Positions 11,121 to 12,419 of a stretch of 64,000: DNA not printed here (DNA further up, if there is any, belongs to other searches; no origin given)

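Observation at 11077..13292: Three-gene ABC-ATPase / DUF4435-Toprim / 64-aa operon: a PARIS-like (AriA/AriB) defence candidate with an extra coupled small gene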

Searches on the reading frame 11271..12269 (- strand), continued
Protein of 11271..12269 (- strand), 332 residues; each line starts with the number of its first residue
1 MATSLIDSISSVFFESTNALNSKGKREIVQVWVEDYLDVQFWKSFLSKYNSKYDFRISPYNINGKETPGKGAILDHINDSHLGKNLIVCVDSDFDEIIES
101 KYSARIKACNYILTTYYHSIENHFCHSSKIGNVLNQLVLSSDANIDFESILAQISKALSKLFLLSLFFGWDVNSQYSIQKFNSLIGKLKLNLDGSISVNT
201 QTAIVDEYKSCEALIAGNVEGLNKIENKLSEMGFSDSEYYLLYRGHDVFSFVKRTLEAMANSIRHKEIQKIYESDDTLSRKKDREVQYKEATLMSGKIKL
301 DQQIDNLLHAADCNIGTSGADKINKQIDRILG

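Call 74: search_solved_structures(query=A4, max_evalue=1, show_alignments=1)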
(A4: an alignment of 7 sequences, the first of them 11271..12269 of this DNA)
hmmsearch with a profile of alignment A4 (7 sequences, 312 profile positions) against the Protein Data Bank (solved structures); distinct sequences matched with E-value up to 1: 4.
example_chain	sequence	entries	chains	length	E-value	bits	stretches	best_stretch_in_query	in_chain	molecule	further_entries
9xps_S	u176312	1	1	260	0.18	14.3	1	41-126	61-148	Endolysin gp144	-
3bkh_A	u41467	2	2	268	0.19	14.3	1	41-126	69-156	lytic transglycosylase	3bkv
9vbs_A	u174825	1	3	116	0.29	13.7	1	193-239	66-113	Isoform a of Allophagy receptor allo-1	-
3o7m_A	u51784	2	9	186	0.47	13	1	41-91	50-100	Hypoxanthine phosphoribosyltransferase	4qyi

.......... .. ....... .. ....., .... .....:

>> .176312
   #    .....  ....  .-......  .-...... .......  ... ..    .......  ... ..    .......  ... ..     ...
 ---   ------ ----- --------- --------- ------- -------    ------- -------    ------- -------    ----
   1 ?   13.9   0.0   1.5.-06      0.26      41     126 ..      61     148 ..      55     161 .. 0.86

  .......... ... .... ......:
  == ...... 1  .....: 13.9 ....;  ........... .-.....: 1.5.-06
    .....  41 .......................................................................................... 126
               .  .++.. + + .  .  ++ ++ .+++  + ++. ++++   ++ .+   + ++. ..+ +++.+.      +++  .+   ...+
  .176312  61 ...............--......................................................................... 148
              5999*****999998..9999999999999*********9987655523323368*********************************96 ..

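Call 77: find_homologous_proteins(query=A4, max_evalue=1e-10)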
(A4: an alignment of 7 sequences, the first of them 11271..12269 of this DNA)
Query A4 (7 sequences) (332 aa, profile of the alignment): 6171 proteins with E <= 1e-10 among 8000 candidates; the best 120 are listed.
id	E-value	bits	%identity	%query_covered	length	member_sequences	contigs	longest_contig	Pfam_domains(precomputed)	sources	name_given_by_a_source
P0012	2.2e-150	518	86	100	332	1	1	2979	PF14491.12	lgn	-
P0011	5.5e-150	517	100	100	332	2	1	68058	PF14491.12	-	-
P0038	9.0e-146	503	-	-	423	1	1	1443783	PF14491.12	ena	-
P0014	1.4e-145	503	79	100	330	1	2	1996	PF14491.12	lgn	-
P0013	2.6e-144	498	80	100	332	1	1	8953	PF14491.12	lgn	-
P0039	3.3e-131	455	26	83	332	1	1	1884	PF14491.12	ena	-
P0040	4.1e-131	455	26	83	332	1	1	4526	PF14491.12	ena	-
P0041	7.3e-131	454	26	83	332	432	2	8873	PF14491.12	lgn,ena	-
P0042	9.4e-131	454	26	83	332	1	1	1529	PF14491.12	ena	-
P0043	1.2e-130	454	26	83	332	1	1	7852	PF14491.12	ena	-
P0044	2.2e-129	449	25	83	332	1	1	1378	PF14491.12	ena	-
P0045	3.3e-129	449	25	83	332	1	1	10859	PF14491.12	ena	-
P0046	3.6e-127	442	25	82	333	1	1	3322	PF14491.12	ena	-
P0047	3.1e-126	439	25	82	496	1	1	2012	PF05504.17,PF14491.12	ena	-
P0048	5.8e-126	438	25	82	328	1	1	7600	PF14491.12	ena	-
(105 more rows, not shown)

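Call 78: find_encoding_contigs(protein=P0038, flank=8000, max_places=3)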
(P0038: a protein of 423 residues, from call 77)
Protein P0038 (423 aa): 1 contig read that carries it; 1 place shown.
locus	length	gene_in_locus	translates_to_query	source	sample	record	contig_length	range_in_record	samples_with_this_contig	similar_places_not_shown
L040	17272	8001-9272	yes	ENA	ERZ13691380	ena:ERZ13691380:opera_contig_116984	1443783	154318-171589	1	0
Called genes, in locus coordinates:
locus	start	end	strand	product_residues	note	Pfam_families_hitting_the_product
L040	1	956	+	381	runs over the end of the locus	PF00180:Iso_dh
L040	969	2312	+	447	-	PF00285:Citrate_synt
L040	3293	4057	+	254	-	PF02544:Steroid_dh, PF06966:DUF1295 (weak)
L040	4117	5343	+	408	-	PF00724:Oxidored_FMN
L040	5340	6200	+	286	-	PF00106:adh_short, PF08659:KR (weak), PF13561:adh_short_C2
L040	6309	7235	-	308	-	PF00892:EamA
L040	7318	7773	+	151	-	-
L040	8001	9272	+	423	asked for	PF14491:DUF4435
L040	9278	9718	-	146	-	PF07681:DoxX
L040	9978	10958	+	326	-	PF00365:PFK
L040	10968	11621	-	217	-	PF00702:Hydrolase, PF12689:Acid_PPase (faint), PF12710:HAD, PF13419:HAD_2, PF13242:Hydrolase_like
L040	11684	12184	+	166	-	PF00881:Nitroreductase, PF14512:TM1586_NiRdase (weak), PF00881:Nitroreductase, PF14512:TM1586_NiRdase (weak)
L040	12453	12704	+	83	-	PF04277:OAD_gamma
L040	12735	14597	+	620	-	PF00682:HMGL-like, PF02436:PYC_OADA, PF00364:Biotin_lipoyl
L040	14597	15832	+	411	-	PF03977:OAD_beta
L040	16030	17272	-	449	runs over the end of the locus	PF08534:Redoxin, PF00255:GSHPx (faint), PF00578:AhpC-TSA, PF00085:Thioredoxin, PF13098:Thioredoxin_2 (weak), PF13905:Thioredoxin_8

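Call 87: search_protein_families(library=pfam, proteins=[L009:1743-2978:+], max_evalue=0.01)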
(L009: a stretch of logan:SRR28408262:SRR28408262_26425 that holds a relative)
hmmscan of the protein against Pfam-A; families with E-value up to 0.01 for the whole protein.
L009:1743-2978:+ (412 aa): 1 family
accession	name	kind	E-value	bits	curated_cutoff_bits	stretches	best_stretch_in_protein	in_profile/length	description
PF02976.21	MutH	-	6e-23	81.1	23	1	55-168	1-103/103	DNA mismatch repair enzyme MutH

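Call 88: predict_structure(alignment_id=A5)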
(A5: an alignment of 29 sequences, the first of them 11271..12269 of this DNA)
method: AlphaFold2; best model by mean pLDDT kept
length: 332 residues; sequences in the alignment: 29
mean_pLDDT: 68.1   pTM: 0.62
mean pLDDT of the five models: 68.1, 66.4, 65.2, 63.9, 57.3
residues with pLDDT >= 90: 43; 70-90: 139; 50-70: 72; < 50: 78
segments of 3 or more residues with pLDDT < 50: 1-11, 20-23, 127-142, 274-298, 312-327, 329-332
pLDDT, mean of each block of 10 residues (from residue 1): 38 50 66 75 75 82 66 79 79 69 80 69 51 42 64 90 90 85 88 82 93 95 90 82 76 72 63 44 30 43 65 40 43 38
secondary structure, 60 per line:
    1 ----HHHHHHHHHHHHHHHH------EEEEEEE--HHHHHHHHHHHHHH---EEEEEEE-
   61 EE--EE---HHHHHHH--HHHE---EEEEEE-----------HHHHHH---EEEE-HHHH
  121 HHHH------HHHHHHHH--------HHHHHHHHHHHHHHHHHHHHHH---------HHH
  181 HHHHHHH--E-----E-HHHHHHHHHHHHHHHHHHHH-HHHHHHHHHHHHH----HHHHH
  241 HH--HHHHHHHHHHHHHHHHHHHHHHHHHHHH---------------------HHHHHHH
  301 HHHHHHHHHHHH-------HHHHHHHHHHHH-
elements in order: H5-20 E27-33 H36-49 E53-59 H70-76 E86-91 H103-108 E112-115 H117-124 H131-138 H147-168 H178-187 H198-217 H219-231 H236-242 H245-272 H294-312 H320-331

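Call 90: fold_search(model_id=the predicted structure, library=pdb)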
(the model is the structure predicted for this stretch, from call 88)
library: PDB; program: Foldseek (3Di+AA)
matches with E <= 10: 351; with E <= 0.001: 0
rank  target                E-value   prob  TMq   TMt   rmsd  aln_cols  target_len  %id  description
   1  8ux9_A                2.9e-03  1.00  0.34  0.36  13.7       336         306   15  Asymmetric unit of the PARIS Immune Complex at 3.2 Angstrom Resolution (released 2024-09-18)
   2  7pva_D                3.4e-01  0.21  0.17  0.12  17.7       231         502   11  1.9 Angstrom crystal structure of dimeric PorX, co-crystallized in the presence of zinc (released 2022-12-14)
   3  2gru_B                4.8e-01  0.14  0.19  0.18  15.9       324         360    9  Crystal structure of 2-deoxy-scyllo-inosose synthase complexed with carbaglucose-6-phosphate, NAD+ and Co2+ (released 2007-05-08)
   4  8tef_A                5.3e-01  0.12  0.15  0.10  18.9       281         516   14  PorX primitive monoclinic crystal form (released 2024-04-17)
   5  5f98_E                5.5e-01  0.08  0.15  0.10  21.8       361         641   11  Crystal structure of RIG-I in complex with Cap-0 RNA (released 2016-01-13)
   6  9kdc_B                5.8e-01  0.08  0.12  0.06  31.3       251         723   10  Structure of hTRPC3 in complex with Nb3-37 at 3.01 angstrom (released 2025-10-08)
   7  6gpg_A                9.0e-01  0.09  0.18  0.11  20.8       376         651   11  Structure of the RIG-I Singleton-Merten syndrome variant C268F (released 2018-08-08)
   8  7pv7_A                1.2e+00  0.11  0.17  0.12  17.9       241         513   11  Crystal structure of dimeric Porphyromonas gingivalis PorX, a type 9 secretion system response regulator. (released 2022-12-14)
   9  5f98_A                1.3e+00  0.07  0.17  0.10  21.6       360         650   12  Crystal structure of RIG-I in complex with Cap-0 RNA (released 2016-01-13)
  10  2d2x_A                1.4e+00  0.10  0.20  0.19  14.7       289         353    6  Crystal structure of 2-deoxy-scyllo-inosose synthase (released 2006-10-03)
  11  9a2s_MODEL_1_A        1.4e+00  0.05  0.14  0.12  18.2       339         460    9  Model of E. coli AtpD by in-cell photo-crosslinking MS and deep learning (released 2023-02-24)
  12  5jv5_B                1.5e+00  0.20  0.14  0.23  11.9       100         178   13  Trypanosome brucei Hypoxanthine-guanine phosphoribosyltranferase in complex with Guanosine 5' monophosphate (released 2016-11-09)
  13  5kap_A                1.5e+00  0.18  0.14  0.25  10.9       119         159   13  Trypanosome brucei Hypoxanthine-guanine phosphoribosyltranferase in complex with a 9-(4-(phosphonobutil)hypoxanthine (released 2016-11-09)
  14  5jsq_B                1.5e+00  0.13  0.13  0.21  12.7       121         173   13  Trypanosome brucei Hypoxanthine-guanine phosphoribosyltranferase in complex with a 9-[7-(phosphonoheptyl]guanine (released 2016-11-09)
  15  9u47_A                1.5e+00  0.12  0.11  0.12  11.7       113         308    9  Cryo-EM structure of spMETTL16 in complex with U6 snRNA_delta17 (released 2025-08-06)
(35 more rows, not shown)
